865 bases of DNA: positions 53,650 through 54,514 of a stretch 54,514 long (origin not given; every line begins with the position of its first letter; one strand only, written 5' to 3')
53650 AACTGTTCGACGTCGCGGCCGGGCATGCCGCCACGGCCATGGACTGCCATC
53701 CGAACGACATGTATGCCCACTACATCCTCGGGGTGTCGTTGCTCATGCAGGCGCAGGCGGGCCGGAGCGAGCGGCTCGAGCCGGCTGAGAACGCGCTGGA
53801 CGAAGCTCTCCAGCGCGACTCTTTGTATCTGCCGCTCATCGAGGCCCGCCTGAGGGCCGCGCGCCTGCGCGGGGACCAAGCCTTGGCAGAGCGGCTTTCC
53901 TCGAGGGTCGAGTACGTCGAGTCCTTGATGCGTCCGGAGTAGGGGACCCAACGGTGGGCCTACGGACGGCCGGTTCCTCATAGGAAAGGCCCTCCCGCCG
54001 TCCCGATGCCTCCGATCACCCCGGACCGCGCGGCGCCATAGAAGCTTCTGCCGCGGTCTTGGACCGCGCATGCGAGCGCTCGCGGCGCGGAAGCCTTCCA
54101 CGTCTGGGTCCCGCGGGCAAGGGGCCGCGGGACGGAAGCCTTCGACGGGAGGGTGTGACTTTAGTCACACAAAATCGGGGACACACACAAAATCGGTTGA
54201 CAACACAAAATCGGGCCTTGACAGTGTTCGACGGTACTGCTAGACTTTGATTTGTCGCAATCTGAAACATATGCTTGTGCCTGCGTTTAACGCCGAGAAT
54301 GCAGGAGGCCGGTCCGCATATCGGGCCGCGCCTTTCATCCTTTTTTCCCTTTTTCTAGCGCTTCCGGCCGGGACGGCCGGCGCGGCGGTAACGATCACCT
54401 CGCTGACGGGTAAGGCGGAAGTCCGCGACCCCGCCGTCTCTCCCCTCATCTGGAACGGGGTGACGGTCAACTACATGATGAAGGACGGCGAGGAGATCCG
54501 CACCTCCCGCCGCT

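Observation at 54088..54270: Iteron-like operator/promoter region: palindrome plus 3x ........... direct repeats overlapping a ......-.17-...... promoter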

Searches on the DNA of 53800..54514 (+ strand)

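Call 6: search_rna_families(source=window, start=53800, end=54514, threshold=evalue, max_evalue=10)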
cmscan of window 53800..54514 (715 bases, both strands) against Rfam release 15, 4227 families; matches with E-value up to 10: 2.
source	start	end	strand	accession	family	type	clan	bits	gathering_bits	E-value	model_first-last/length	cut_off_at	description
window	54428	54494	-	RF03861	mir-4484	Gene; miRNA;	-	16.1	90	7.8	1-89/89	no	mir-4484 microRNA precursor family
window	54088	54161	+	RF03009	malK-III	Cis-reg;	-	14.1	50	4.6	1-94/94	no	malK-III RNA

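Call 44: search_dna_similar(query=window:54080-54270:+, collection=plasmids, mode=distant, max_evalue=1, max_rows=10)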
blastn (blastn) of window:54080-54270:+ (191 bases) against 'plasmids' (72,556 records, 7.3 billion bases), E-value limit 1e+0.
No match.

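Call 45: search_dna_similar(query=window:54080-54270:+, collection=phages, mode=distant, max_evalue=1, max_rows=10)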
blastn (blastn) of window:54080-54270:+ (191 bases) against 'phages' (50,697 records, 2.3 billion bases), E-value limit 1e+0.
No match.

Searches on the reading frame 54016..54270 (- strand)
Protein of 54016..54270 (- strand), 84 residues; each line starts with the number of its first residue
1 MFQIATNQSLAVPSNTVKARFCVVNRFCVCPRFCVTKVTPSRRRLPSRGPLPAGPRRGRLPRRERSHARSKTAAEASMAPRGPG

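Call 57: search_protein_families(library=pfam, proteins=[window:54016-54270:-], max_evalue=1)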
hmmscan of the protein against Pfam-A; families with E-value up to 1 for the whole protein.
window:54016-54270:- (84 aa): 0 families

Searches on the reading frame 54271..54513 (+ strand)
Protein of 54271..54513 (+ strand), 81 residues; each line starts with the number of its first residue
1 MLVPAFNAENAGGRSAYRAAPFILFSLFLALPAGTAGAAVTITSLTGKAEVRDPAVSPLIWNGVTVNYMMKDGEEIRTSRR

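Call 13: search_protein_families(library=pfam, proteins=[window:54271-54513:+], max_evalue=0.1)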
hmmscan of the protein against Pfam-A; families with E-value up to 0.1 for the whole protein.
window:54271-54513:+ (81 aa): 0 families

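Call 50: find_homologous_proteins(query=window:54271-54513:+, max_evalue=0.001)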
Query seq(81 aa) (81 aa): 1 proteins with E <= 0.001 among 17 candidates.
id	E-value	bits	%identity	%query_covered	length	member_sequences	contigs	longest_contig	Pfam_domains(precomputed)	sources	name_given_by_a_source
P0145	1.8e-43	163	99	98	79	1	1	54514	-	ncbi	ncbi:MAG: hypothetical protein ABII00_08380, partial [Elusimicrobiota bacterium]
